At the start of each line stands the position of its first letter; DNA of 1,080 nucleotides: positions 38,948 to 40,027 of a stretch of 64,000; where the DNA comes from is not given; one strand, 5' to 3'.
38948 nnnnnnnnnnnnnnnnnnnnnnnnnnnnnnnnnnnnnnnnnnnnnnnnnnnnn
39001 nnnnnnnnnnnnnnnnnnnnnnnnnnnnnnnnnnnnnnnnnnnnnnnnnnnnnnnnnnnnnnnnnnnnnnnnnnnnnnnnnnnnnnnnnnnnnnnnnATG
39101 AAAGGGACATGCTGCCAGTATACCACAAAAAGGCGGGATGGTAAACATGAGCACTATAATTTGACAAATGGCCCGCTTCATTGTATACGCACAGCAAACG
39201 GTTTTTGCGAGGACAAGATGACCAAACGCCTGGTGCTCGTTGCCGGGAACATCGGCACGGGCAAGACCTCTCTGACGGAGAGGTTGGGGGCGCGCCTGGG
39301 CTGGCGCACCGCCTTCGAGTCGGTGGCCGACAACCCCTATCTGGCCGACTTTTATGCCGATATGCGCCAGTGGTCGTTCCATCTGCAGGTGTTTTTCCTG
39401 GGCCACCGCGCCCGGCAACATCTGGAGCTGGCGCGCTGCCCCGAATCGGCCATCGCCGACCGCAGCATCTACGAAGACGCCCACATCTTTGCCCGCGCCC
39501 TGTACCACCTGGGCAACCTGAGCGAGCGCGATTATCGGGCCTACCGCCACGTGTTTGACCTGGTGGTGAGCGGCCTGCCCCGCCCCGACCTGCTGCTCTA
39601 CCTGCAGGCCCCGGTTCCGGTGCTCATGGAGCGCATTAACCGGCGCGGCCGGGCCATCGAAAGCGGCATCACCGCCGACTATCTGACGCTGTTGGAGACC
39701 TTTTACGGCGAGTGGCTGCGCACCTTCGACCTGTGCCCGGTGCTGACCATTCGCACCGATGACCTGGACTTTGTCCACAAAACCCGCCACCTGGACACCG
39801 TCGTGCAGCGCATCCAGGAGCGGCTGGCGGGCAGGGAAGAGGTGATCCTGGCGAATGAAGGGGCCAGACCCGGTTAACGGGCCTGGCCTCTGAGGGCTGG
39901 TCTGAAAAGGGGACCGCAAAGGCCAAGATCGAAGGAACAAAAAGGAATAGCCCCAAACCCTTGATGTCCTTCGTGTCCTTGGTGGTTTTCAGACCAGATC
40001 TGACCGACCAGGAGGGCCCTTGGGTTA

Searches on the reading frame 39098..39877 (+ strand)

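Call 106: search_protein_families(library=pfam, proteins=[window:39098-39877:+], max_evalue=0.001)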
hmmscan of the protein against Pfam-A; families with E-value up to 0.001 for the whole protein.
window:39098-39877:+ (259 aa): 3 families
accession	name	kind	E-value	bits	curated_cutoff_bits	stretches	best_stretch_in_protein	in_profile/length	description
PF01712.25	dNK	-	1.2e-51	175.9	27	1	47-241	2-200/203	Deoxynucleoside kinase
PF13238.12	AAA_18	-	7.6e-06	26.8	29.4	1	46-184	1-112/128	AAA domain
PF13191.12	AAA_16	-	0.00054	20.9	32.6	1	43-81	24-66/167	AAA ATPase domain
